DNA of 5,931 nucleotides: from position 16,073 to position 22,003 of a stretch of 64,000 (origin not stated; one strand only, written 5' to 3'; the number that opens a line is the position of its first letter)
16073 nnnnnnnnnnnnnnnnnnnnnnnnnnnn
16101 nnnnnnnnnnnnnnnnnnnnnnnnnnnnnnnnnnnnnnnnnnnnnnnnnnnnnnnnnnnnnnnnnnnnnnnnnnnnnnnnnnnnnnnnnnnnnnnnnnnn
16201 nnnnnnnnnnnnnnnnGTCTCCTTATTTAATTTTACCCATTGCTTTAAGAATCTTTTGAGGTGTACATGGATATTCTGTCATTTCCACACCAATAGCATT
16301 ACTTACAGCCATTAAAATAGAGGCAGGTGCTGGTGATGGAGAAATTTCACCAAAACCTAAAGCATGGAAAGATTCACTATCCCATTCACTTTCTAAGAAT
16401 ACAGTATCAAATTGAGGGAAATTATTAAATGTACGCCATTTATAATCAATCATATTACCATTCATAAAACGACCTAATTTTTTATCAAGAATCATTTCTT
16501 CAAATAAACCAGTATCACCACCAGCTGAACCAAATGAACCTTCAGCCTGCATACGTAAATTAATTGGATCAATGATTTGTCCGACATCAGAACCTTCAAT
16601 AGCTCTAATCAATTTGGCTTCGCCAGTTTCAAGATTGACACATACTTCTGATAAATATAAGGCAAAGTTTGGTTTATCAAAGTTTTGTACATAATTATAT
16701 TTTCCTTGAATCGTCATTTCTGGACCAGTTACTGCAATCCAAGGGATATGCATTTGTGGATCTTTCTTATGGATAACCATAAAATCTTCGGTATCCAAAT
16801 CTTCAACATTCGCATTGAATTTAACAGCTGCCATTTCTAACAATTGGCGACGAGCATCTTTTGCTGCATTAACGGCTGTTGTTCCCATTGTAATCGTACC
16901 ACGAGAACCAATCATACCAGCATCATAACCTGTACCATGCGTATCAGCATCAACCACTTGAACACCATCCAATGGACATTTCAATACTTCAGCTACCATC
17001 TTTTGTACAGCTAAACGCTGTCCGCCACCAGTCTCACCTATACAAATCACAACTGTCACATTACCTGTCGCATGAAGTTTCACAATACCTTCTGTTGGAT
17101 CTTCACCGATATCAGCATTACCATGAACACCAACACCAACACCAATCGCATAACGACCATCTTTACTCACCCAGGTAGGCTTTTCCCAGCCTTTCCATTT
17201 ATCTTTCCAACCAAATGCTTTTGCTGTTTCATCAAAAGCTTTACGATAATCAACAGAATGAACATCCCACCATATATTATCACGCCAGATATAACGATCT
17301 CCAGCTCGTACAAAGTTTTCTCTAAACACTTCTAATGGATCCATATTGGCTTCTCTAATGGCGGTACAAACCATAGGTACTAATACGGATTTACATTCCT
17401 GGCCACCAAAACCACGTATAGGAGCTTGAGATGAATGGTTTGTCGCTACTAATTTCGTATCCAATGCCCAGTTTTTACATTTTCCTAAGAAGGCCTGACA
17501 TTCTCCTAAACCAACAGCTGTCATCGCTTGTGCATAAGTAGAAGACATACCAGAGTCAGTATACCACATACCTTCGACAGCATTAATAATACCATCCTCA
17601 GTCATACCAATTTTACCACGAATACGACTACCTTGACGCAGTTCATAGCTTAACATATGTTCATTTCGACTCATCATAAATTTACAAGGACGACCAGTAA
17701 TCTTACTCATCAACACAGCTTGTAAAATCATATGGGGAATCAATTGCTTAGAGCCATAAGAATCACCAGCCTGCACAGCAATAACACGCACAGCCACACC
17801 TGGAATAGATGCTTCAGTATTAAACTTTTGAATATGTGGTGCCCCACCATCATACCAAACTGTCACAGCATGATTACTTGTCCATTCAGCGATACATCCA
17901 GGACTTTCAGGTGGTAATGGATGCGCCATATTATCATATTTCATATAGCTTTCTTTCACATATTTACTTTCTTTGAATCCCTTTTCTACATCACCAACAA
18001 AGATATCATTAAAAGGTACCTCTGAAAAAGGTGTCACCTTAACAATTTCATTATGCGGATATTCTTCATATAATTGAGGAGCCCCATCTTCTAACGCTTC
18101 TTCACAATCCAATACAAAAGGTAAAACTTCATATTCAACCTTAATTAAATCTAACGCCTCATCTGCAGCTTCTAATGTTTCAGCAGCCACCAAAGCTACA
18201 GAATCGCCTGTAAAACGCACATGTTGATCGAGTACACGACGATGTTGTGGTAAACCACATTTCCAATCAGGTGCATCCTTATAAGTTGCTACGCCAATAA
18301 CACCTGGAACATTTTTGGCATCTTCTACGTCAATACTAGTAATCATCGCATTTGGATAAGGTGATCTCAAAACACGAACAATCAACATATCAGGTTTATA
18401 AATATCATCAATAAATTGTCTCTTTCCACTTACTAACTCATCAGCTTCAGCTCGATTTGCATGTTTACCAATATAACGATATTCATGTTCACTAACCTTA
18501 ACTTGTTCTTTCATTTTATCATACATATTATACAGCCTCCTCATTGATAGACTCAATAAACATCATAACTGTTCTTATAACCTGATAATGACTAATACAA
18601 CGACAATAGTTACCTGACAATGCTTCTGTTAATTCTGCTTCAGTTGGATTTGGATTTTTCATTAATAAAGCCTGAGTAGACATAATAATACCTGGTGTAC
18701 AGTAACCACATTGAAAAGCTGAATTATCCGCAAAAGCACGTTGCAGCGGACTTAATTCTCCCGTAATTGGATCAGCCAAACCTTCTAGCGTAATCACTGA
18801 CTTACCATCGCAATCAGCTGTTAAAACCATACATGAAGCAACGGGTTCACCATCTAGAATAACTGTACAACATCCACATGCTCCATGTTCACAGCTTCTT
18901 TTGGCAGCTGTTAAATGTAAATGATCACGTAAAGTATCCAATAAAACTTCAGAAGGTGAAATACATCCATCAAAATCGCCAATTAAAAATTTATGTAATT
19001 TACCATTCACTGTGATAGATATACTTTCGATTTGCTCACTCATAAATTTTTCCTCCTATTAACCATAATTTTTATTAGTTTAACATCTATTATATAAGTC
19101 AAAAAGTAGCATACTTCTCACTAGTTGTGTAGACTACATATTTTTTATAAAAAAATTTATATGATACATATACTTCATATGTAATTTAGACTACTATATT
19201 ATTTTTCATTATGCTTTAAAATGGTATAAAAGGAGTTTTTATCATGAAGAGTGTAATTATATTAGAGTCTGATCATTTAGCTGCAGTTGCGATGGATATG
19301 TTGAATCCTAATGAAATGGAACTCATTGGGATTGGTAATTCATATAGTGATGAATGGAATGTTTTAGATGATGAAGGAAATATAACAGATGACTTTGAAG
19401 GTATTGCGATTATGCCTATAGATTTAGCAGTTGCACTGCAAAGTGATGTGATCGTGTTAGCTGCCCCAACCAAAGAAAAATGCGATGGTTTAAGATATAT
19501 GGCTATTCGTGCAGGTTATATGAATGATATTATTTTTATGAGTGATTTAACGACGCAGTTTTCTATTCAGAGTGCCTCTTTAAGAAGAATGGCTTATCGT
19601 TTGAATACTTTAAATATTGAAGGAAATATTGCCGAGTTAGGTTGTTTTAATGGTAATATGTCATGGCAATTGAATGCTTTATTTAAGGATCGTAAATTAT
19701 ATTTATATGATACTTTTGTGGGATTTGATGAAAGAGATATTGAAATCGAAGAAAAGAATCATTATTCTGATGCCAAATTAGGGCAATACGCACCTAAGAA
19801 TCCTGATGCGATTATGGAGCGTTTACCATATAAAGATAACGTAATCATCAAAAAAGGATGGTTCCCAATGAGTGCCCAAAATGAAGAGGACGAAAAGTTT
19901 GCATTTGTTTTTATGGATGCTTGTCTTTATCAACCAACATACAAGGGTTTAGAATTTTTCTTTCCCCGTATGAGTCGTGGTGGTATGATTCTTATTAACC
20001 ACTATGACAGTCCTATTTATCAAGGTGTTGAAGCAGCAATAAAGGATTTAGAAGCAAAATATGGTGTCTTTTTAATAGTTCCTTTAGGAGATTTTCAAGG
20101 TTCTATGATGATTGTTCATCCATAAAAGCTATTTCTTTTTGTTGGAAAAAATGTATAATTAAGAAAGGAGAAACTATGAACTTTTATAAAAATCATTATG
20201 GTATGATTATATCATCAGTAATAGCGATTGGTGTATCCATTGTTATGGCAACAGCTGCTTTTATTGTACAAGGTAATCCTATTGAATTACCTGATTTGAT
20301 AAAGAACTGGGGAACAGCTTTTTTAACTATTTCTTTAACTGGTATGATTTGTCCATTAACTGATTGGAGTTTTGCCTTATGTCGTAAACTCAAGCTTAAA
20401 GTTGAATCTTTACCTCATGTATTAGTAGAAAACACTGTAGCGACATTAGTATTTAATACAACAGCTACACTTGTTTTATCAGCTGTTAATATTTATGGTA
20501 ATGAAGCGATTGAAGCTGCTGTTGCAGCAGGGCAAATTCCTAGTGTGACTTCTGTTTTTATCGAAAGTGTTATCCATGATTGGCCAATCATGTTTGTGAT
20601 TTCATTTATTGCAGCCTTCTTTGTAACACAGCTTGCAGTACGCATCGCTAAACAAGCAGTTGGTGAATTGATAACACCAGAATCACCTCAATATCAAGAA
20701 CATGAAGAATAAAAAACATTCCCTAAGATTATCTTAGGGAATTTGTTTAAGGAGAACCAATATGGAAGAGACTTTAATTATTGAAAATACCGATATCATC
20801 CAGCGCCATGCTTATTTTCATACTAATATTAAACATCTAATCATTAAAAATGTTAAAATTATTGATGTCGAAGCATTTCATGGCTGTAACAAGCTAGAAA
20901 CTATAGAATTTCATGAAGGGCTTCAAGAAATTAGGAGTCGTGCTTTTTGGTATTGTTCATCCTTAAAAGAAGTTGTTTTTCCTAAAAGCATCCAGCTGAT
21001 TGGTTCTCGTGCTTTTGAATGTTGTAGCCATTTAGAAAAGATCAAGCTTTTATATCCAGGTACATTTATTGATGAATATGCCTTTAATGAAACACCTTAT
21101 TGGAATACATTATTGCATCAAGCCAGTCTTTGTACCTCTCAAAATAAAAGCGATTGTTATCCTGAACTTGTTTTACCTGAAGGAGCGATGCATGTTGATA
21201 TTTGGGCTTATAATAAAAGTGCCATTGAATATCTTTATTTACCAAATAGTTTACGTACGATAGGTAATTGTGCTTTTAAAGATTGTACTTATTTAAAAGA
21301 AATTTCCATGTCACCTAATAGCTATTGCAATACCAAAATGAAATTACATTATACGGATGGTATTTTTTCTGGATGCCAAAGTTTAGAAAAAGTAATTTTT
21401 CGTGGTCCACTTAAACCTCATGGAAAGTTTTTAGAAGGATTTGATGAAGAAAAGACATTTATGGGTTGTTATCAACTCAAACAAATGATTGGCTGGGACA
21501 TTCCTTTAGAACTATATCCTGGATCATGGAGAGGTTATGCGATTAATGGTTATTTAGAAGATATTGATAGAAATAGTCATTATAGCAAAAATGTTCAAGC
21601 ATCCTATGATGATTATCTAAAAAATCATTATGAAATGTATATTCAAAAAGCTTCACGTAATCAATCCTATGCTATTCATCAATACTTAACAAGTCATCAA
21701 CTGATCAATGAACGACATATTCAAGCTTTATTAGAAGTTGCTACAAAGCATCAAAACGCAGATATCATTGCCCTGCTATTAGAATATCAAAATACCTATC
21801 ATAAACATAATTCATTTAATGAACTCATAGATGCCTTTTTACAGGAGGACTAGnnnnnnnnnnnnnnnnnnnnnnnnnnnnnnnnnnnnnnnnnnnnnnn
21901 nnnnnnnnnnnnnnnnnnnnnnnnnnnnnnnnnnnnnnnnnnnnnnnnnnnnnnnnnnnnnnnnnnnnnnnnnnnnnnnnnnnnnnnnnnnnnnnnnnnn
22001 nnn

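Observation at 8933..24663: Mirror-image divergon: two paralogous LRR / peptidase-like-VWA / MoxR-AAA+ modules at the ends of both arms, one arm being a molybdenum-hydroxylase operon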

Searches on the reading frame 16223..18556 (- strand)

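Call 4: search_protein_families(library=pfam, proteins=[window:16223-18556:-], max_evalue=0.01)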
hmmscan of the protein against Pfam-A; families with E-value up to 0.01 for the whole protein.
window:16223-18556:- (777 aa): 3 families
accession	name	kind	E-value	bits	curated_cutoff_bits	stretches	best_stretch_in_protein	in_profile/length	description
PF20256.3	MoCoBD_2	-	2.9e-40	139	27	1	455-714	13-283/283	Molybdopterin cofactor-binding domain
PF02738.23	MoCoBD_1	-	3.5e-38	131.5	27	1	183-415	8-244/244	Molybdopterin cofactor-binding domain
PF01315.27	Ald_Xan_dh_C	-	8.6e-25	87.6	31.3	1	43-146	1-110/110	Aldehyde oxidase and xanthine dehydrogenase, a/b hammerhead domain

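Call 6: search_protein_families(library=ncbifam, proteins=[window:16223-18556:-], max_evalue=0.01)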
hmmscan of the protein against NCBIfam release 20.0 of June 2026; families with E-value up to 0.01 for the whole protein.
window:16223-18556:- (777 aa): 13 families
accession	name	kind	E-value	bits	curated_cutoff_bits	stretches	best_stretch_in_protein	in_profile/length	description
NF043082.1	XdhA_XDHase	equivalog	3.3e-98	329.7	780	1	29-773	1-752/758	xanthine dehydrogenase subunit XdhA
NF007426.0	PRK09970.1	equivalog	1.2e-92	311.2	916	1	25-772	2-754/761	xanthine dehydrogenase molybdenum-binding subunit XdhA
NF041018.1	glyceraldDH_alpha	equivalog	2.3e-88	297.4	790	1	27-770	1-741/741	glyceraldehyde dehydrogenase subunit alpha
TIGR03194.1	4hydrxCoA_A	equivalog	1.3e-79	268.5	994.55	1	40-772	8-745/746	4-hydroxybenzoyl-CoA reductase subunit alpha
TIGR03313.1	Se_sel_red_Mo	hypoth_equivalog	2e-65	221.1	1101.9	2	187-775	361-951/951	molybdopterin-dependent oxidoreductase Mo/Fe-S-binding subunit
NF040766.1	CODH_aero_grp5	exception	2.2e-61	208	950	2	27-609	3-590/785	aerobic carbon-monoxide dehydrogenase large subunit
TIGR02416.1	CO_dehy_Mo_lg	equivalog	2.6e-60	204.5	991.15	1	41-769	5-767/770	aerobic carbon-monoxide dehydrogenase large subunit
NF041671.1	peri_hyde_PaoC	equivalog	1.9e-56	191.8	1180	1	25-775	14-733/735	aldehyde oxidoreductase molybdenum-binding subunit PaoC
TIGR03196.1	pucD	equivalog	7.8e-55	186.6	783.65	2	29-577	3-547/763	xanthine dehydrogenase subunit D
NF045668.1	pterin_aldehy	equivalog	3.1e-54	184.4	1100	1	19-773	165-904/905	molybdopterin-dependent aldehyde oxidoreductase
TIGR02965.1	xanthine_xdhB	equivalog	1.2e-43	149.3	849.5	1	33-774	5-755/758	xanthine dehydrogenase molybdopterin binding subunit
TIGR03311.1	Se_dep_XDH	equivalog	2.3e-43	148.4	830.45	1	15-747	147-824/848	selenium-dependent xanthine dehydrogenase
TIGR02969.1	mam_aldehyde_ox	subfamily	2.6e-14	51.7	1912.3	1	29-679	576-1204/1330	aldehyde oxidase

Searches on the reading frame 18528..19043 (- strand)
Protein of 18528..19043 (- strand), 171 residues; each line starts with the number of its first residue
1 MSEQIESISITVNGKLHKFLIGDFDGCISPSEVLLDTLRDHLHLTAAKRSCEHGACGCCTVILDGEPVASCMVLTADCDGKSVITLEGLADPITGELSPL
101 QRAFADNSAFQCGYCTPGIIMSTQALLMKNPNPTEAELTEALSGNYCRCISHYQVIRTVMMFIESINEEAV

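Call 4: search_protein_families(library=pfam, proteins=[window:18528-19043:-], max_evalue=0.01)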
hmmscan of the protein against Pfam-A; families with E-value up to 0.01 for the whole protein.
window:18528-19043:- (171 aa): 3 families
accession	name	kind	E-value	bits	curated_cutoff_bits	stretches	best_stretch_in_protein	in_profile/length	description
PF01799.25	Fer2_2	-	5.6e-26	90.9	30.3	1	85-159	1-74/75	[2Fe-2S] binding domain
PF13085.11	Fer2_3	-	8e-07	29.5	27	1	46-89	47-89/107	2Fe-2S iron-sulfur cluster binding domain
PF00111.32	Fer2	-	0.0001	22.6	21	1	32-70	17-54/77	2Fe-2S iron-sulfur cluster binding domain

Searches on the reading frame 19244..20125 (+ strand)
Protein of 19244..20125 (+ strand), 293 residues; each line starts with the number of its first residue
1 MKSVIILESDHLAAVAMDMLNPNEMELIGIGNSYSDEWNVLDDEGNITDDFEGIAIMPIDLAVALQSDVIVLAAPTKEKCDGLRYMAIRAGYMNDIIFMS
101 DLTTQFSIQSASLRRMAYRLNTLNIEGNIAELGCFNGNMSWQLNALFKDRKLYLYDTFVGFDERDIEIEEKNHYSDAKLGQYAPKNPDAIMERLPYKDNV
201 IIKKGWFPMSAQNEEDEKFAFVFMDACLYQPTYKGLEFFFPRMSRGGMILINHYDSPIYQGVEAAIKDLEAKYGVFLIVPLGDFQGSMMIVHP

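Call 4: search_protein_families(library=pfam, proteins=[window:19244-20125:+], max_evalue=0.01)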
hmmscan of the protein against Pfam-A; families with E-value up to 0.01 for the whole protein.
window:19244-20125:+ (293 aa): 2 families
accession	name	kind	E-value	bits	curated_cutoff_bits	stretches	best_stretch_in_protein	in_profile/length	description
PF05711.17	TylF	-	1e-12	48.3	23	1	113-272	79-245/264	Macrocin-O-methyltransferase (TylF)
PF13578.12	Methyltransf_24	-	4.8e-06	27.8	26.3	1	131-252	2-103/105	Methyltransferase domain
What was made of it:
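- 19244..20712 (+): Neighbours of uncertain membership: TylF-like methyltransferase (19244-20125) and a 178-aa protein (20176-20712). Pfam TylF 48 bits (call 4).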

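Call 6: search_protein_families(library=ncbifam, proteins=[window:19244-20125:+], max_evalue=0.01)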
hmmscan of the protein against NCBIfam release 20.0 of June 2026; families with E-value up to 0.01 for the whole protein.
window:19244-20125:+ (293 aa): 0 families

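Call 54: search_protein_families(library=phrogs, proteins=[window:19244-20125:+], max_evalue=0.001)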
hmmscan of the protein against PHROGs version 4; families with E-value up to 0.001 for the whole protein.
window:19244-20125:+ (293 aa): 1 family
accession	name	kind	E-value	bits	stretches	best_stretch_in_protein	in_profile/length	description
phrog_2675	-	other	3.1e-08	33.5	1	115-270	306-459/599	DNA methyltransferase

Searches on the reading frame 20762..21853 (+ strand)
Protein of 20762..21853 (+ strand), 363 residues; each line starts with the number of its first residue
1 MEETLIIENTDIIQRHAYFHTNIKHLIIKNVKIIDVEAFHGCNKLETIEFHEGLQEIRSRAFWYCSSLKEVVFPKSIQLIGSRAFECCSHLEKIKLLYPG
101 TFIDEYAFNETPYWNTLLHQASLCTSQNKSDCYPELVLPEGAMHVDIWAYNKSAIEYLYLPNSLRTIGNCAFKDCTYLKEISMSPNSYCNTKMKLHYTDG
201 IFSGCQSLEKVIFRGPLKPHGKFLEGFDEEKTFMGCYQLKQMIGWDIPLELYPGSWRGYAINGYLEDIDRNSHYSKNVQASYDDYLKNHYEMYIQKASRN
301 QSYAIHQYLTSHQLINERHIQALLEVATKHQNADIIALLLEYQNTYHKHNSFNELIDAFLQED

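Call 3: search_protein_families(library=pfam, proteins=[window:20762-21853:+], max_evalue=0.01)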
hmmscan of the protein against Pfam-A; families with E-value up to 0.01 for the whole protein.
window:20762-21853:+ (363 aa): 3 families
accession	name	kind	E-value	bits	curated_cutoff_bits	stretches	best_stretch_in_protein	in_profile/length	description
PF13306.12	LRR_5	-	7.8e-32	110.3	27.7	2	12-113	2-102/127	BspA type Leucine rich repeat region (6 copies)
PF13855.12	LRR_8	-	4.6e-05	23.5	27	0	34-69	16-52/61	Leucine rich repeat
PF12799.13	LRR_4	-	0.00045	20.8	27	0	21-50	1-30/44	Leucine Rich repeats (2 copies)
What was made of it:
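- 20762..21853 (+): L_R: cytoplasmic BspA-type LRR_5 protein, 363 aa, with the ankyrin-like 'handle' motif (residues 315-345). Pfam LRR_5 110 bits (call 3).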

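Call 5: search_protein_families(library=padloc, proteins=[window:20762-21853:+], max_evalue=0.01)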
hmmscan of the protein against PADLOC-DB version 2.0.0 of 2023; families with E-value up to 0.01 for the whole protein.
window:20762-21853:+ (363 aa): 0 families

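Call 6: search_protein_families(library=ncbifam, proteins=[window:20762-21853:+], max_evalue=0.01)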
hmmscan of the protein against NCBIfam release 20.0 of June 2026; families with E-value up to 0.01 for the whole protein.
window:20762-21853:+ (363 aa): 2 families
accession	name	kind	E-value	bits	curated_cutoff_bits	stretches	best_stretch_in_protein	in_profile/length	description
NF047961.1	adhesin_HupY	equivalog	1.2e-08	33.6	1250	1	5-85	169-250/978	leucine-rich repeat adhesin HupY/LrrG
NF045861.1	glide_Gli349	exception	8e-06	22.7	1750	0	134-174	2703-2743/3169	gliding machinery surface structure protein Gli349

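Call 54: search_protein_families(library=phrogs, proteins=[window:20762-21853:+], max_evalue=0.001)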
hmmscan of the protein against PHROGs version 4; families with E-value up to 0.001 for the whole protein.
window:20762-21853:+ (363 aa): 2 families
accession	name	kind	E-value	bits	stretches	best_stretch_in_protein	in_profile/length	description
phrog_18805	-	unknown function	1.4e-17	64.7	2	6-116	316-423/457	-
phrog_35892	-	unknown function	1.4e-11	43.8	1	30-176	541-692/1181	-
